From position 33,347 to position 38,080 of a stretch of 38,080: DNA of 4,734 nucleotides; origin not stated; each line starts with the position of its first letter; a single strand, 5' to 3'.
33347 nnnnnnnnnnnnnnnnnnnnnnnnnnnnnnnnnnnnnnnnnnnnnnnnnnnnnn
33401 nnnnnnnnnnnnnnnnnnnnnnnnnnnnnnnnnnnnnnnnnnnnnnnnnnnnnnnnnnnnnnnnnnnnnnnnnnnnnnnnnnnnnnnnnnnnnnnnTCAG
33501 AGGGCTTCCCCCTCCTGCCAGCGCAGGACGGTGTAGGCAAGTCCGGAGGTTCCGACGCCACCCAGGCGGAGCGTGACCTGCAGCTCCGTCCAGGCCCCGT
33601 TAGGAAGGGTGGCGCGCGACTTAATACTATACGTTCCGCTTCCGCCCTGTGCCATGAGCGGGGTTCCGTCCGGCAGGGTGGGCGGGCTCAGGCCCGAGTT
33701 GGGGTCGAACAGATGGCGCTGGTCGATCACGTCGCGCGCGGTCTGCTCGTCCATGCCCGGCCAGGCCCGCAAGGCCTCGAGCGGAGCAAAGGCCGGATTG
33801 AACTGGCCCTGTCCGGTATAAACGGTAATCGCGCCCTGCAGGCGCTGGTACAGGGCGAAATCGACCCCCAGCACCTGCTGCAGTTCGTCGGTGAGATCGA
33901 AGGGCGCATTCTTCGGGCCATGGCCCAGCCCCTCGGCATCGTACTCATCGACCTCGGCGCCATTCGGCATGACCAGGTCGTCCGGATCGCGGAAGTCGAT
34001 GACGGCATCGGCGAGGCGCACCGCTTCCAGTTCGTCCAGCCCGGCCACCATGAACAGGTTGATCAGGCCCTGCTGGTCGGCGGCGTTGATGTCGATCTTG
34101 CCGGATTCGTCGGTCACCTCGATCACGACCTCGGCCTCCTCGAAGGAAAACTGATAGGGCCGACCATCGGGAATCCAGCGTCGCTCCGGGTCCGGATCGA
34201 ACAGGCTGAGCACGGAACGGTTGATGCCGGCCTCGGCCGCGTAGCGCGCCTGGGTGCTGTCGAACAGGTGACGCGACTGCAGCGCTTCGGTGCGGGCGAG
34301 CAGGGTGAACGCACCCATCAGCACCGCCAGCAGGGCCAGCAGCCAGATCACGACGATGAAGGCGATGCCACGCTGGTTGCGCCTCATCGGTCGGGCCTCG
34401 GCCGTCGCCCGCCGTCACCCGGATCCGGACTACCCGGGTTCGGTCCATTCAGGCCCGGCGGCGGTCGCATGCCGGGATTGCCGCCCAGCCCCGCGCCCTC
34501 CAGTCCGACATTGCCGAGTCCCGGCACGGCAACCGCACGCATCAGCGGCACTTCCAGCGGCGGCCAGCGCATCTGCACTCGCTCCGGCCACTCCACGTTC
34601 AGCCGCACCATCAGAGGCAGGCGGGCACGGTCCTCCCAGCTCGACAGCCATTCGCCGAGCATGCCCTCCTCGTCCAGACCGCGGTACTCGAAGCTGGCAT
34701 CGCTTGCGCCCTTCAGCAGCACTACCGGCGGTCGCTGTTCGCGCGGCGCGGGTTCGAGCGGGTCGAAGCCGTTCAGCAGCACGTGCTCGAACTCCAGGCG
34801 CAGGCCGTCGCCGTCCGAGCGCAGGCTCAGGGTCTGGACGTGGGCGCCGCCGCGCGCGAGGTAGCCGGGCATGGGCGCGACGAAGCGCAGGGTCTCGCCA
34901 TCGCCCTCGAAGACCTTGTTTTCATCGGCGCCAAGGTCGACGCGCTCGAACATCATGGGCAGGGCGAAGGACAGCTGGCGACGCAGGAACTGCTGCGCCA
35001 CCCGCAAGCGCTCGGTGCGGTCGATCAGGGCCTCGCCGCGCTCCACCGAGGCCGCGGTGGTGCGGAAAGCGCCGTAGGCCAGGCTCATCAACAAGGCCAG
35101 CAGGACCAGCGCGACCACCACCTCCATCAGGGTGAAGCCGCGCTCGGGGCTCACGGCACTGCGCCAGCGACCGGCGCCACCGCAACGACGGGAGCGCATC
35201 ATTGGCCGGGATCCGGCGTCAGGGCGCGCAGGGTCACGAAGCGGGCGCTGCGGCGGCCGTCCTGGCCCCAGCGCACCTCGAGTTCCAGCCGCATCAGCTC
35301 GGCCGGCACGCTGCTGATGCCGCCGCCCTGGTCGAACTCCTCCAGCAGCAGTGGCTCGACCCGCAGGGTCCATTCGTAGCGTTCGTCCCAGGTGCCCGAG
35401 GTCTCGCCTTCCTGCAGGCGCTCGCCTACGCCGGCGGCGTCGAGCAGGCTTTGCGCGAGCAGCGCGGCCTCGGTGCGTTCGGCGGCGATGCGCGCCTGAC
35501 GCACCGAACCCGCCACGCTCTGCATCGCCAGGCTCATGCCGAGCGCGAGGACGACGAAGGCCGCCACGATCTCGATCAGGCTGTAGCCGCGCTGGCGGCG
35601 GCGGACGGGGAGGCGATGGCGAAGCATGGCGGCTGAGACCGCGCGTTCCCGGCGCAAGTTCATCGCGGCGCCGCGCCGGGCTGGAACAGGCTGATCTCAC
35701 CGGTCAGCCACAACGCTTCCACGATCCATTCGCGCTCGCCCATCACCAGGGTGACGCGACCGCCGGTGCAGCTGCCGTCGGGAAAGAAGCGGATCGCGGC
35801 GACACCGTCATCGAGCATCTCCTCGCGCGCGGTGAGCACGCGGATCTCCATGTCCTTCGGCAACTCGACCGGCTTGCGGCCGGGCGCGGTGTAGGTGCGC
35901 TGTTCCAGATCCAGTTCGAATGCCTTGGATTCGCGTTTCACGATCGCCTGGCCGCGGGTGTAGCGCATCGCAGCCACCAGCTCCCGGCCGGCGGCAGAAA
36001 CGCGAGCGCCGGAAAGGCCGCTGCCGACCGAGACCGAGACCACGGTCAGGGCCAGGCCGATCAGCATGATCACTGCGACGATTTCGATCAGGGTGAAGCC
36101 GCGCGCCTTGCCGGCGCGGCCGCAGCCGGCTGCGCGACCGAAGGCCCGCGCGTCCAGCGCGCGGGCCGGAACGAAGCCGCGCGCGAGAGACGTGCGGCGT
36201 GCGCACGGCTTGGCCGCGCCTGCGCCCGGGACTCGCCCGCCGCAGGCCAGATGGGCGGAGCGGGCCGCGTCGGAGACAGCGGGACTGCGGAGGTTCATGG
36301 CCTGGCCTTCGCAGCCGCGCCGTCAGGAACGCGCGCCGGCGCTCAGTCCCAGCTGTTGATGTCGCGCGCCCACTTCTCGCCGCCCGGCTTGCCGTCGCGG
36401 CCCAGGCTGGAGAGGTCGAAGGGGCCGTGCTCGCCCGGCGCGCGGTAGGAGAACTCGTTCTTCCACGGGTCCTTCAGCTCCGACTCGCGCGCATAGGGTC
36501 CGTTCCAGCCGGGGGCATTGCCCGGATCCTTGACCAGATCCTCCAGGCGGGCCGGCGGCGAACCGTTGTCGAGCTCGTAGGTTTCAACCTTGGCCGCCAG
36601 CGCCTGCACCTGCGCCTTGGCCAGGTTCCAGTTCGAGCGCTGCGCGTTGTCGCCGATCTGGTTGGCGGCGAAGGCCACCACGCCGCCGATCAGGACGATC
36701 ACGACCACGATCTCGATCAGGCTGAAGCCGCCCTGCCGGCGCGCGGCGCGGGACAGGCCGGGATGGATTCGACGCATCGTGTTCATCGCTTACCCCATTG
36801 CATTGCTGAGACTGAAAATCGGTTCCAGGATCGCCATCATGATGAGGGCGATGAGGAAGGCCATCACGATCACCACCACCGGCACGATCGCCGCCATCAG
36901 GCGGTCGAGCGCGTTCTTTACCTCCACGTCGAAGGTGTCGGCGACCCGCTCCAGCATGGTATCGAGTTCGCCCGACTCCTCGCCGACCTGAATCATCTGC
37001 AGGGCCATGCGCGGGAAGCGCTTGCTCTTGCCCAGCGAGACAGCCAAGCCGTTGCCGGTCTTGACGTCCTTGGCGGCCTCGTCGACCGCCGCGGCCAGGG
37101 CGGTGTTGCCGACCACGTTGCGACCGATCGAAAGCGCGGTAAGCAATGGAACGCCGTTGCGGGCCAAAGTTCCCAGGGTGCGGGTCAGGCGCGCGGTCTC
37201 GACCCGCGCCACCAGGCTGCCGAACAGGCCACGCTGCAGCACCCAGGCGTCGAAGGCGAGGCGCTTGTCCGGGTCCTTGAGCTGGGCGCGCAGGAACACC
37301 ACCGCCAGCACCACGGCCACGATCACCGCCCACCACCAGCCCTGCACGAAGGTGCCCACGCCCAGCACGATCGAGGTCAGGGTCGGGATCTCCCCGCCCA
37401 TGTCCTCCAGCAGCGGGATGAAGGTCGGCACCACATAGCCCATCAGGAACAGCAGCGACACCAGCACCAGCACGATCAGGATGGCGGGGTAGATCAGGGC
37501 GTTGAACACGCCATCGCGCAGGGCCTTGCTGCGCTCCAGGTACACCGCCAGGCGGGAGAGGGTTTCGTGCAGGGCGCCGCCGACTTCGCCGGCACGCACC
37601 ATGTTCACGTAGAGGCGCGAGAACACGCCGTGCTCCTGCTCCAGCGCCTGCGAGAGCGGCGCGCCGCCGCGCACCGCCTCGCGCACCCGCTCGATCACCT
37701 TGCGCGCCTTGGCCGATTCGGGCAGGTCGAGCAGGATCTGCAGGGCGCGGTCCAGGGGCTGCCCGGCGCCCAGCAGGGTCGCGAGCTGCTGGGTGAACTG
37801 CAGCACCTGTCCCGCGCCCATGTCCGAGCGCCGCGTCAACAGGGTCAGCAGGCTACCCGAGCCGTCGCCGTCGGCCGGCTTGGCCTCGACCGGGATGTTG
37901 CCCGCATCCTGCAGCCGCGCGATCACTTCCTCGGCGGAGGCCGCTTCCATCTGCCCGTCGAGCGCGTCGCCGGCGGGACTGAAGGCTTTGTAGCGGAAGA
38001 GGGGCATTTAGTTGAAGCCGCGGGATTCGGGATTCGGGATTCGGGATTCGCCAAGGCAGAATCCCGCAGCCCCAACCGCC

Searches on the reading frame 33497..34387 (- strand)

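Call 9: search_protein_families(library=pfam, proteins=[window:33497-34387:-], max_evalue=0.001)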
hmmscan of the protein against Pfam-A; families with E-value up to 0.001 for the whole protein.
window:33497-34387:- (296 aa): 2 families
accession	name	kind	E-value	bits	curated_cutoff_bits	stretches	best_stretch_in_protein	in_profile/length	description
PF21687.3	T2SSK_1st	-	5.9e-17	62.8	26.2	1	100-190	15-105/107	Type II secretion system (T2SS), protein K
PF14341.11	PilX_N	-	0.00087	19.7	25.5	0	6-56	1-51/51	PilX N-terminal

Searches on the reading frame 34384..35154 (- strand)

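Call 75: search_protein_families(library=pfam, proteins=[window:34384-35154:-], max_evalue=0.01)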
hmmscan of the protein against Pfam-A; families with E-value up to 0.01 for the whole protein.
window:34384-35154:- (256 aa): 1 family
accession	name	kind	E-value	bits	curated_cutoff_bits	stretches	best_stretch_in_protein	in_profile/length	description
PF07963.17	N_methyl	-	4.6e-08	32.8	21.2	1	1-27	1-27/27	Prokaryotic N-terminal methylation motif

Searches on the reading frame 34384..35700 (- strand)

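Call 9: search_protein_families(library=pfam, proteins=[window:34384-35700:-], max_evalue=0.001)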
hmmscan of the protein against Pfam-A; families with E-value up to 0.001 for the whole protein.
window:34384-35700:- (438 aa): 1 family
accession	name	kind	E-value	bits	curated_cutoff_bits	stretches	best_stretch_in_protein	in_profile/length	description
PF07963.17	N_methyl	-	1.6e-07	31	21.2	1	186-209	4-27/27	Prokaryotic N-terminal methylation motif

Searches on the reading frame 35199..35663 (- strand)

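Call 75: search_protein_families(library=pfam, proteins=[window:35199-35663:-], max_evalue=0.01)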
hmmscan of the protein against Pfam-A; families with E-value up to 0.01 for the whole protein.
window:35199-35663:- (154 aa): 1 family
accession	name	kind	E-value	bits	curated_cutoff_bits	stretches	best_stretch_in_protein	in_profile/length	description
PF07963.17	N_methyl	-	1.6e-06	27.9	21.2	1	21-46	1-26/27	Prokaryotic N-terminal methylation motif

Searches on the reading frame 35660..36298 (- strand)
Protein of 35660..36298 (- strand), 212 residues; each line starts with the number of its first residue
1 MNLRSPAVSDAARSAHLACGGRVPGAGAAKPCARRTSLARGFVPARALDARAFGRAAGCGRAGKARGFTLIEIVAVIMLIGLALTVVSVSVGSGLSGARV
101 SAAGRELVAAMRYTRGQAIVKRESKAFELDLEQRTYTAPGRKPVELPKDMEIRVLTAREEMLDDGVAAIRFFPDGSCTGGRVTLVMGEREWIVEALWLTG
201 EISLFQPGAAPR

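Call 9: search_protein_families(library=pfam, proteins=[window:35660-36298:-], max_evalue=0.001)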
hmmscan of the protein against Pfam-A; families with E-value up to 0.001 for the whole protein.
window:35660-36298:- (212 aa): 2 families
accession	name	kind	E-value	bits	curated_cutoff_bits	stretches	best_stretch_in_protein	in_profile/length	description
PF12019.13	GspH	-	0.00012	23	21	1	104-190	2-97/108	Type II transport protein GspH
PF07963.17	N_methyl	-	0.00017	21.4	21.2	1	64-87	3-26/27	Prokaryotic N-terminal methylation motif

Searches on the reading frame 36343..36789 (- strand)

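Call 9: search_protein_families(library=pfam, proteins=[window:36343-36789:-], max_evalue=0.001)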
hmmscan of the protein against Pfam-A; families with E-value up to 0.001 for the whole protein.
window:36343-36789:- (148 aa): 2 families
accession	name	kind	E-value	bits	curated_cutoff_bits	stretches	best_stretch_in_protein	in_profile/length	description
PF08334.16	T2SSG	-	2.7e-28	98.6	21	1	46-147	3-108/108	Type II secretion system (T2SS), protein G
PF07963.17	N_methyl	-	3.3e-05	23.7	21.2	1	17-35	2-20/27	Prokaryotic N-terminal methylation motif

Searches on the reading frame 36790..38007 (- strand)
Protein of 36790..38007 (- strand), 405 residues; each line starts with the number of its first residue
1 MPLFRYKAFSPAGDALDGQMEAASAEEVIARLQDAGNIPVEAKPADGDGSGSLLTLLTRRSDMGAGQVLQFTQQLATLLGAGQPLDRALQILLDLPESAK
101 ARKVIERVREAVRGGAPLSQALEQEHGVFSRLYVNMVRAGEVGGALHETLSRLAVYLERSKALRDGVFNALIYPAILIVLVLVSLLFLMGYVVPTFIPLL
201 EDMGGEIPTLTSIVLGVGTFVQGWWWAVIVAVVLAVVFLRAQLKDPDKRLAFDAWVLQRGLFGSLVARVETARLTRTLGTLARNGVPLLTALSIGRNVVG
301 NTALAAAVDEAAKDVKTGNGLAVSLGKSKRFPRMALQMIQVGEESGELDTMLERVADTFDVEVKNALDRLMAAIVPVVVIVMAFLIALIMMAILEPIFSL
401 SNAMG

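Call 9: search_protein_families(library=pfam, proteins=[window:36790-38007:-], max_evalue=0.001)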
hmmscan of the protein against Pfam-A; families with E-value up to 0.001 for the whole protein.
window:36790-38007:- (405 aa): 1 family
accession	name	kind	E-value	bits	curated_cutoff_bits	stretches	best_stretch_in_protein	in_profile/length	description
PF00482.28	T2SSF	-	1.4e-59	200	25.2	2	71-194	1-125/125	Type II secretion system (T2SS), protein F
